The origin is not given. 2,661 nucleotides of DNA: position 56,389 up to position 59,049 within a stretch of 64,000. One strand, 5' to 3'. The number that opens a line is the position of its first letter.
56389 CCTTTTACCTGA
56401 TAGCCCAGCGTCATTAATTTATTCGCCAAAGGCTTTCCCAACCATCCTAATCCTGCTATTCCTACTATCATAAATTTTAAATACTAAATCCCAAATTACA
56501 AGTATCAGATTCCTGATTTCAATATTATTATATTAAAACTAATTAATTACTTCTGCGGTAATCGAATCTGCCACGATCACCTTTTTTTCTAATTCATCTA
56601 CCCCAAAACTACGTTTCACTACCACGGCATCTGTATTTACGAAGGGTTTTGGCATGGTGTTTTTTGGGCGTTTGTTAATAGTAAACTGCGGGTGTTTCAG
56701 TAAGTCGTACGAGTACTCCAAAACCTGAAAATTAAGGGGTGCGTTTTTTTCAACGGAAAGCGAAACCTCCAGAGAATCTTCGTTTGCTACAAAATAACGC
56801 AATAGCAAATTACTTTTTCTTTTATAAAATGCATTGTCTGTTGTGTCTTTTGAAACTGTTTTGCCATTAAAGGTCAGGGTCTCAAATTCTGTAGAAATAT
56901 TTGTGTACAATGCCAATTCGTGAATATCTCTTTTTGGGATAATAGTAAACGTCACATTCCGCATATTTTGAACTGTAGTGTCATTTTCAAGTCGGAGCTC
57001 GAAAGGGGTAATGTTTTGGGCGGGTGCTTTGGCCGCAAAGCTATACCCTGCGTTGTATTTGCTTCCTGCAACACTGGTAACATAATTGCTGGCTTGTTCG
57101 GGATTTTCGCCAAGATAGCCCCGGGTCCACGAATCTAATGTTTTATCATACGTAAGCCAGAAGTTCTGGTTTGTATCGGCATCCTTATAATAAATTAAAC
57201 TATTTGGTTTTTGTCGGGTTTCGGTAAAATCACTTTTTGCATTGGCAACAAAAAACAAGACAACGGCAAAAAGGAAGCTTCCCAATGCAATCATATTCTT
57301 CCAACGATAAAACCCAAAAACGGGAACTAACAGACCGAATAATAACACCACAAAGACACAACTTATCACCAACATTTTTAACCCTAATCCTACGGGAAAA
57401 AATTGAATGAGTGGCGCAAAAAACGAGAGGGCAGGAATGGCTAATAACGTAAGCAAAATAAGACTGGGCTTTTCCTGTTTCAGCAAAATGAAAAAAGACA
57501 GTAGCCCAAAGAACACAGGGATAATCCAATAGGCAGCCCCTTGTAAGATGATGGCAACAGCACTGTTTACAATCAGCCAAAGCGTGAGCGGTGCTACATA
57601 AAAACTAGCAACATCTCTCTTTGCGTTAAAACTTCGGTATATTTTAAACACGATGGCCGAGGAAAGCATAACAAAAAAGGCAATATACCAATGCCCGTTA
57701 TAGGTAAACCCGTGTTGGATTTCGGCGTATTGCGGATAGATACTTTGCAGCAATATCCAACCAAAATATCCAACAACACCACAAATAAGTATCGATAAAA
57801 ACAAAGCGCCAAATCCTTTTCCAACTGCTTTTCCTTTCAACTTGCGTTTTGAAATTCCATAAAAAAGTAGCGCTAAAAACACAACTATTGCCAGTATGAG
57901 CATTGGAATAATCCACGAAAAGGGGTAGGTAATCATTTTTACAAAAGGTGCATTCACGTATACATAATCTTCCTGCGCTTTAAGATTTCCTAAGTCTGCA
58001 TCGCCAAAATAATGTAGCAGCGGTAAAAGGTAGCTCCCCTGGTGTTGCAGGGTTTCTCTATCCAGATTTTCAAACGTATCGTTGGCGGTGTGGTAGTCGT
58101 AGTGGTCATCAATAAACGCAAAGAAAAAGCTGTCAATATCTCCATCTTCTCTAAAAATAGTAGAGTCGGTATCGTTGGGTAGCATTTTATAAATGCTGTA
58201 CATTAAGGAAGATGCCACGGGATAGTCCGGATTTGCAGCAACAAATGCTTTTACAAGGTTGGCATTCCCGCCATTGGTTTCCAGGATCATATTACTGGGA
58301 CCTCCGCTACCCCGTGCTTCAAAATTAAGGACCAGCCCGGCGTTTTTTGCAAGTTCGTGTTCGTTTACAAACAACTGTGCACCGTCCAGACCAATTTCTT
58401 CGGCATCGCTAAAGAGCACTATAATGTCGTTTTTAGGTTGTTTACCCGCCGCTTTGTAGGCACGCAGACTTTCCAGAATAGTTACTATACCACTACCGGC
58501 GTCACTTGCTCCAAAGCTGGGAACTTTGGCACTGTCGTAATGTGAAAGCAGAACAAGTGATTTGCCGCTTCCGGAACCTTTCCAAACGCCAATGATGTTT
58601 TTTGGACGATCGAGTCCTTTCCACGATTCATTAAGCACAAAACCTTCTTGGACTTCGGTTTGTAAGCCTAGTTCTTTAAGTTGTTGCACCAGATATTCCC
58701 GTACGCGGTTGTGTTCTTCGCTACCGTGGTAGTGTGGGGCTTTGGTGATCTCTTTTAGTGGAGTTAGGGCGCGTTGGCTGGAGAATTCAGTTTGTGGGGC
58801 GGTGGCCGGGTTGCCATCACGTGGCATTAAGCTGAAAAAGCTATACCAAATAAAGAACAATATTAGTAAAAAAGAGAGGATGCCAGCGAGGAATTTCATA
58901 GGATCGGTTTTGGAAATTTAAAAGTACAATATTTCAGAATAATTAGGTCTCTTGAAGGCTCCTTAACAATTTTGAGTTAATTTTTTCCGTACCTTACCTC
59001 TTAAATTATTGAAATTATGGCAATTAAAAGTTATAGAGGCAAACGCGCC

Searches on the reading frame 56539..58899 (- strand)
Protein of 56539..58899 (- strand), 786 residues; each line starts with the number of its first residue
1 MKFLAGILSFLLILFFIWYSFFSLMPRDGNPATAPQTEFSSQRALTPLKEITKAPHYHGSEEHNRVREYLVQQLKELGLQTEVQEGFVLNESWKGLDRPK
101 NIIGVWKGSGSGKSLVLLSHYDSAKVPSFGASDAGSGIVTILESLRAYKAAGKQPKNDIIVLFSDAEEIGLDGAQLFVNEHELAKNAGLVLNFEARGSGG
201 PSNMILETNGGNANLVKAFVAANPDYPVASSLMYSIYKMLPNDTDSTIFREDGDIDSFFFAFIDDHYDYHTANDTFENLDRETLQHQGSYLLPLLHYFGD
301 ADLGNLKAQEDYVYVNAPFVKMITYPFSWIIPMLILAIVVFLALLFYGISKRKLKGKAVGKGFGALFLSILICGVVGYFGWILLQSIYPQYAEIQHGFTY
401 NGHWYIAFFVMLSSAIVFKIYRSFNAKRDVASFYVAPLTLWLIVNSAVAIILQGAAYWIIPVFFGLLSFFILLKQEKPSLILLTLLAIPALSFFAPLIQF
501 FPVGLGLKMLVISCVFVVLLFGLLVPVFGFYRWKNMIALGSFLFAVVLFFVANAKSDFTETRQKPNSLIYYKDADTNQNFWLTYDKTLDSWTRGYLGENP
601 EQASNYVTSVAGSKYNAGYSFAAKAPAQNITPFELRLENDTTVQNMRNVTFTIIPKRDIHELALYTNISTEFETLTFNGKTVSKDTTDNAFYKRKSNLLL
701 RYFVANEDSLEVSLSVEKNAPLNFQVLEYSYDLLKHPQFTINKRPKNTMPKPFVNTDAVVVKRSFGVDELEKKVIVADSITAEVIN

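Call 27: find_encoding_contigs(protein=window:56539-58899:-, flank=10000, max_places=5)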
Protein window:56539-58899:- (786 aa): 1 contig read that carries it; 1 place shown.
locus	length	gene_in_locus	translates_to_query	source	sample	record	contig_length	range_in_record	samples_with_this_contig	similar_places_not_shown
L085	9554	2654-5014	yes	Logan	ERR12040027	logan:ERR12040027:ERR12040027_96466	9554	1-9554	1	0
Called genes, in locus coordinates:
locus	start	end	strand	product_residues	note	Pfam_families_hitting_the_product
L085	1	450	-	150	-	?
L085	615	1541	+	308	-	-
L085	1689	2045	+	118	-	-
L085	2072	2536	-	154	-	PF00571:CBS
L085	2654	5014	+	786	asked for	PF01546:Peptidase_M20 (weak), PF04389:Peptidase_M28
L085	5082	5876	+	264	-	-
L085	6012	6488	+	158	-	-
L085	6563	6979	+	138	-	-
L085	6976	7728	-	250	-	PF19458:DUF5995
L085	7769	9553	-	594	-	?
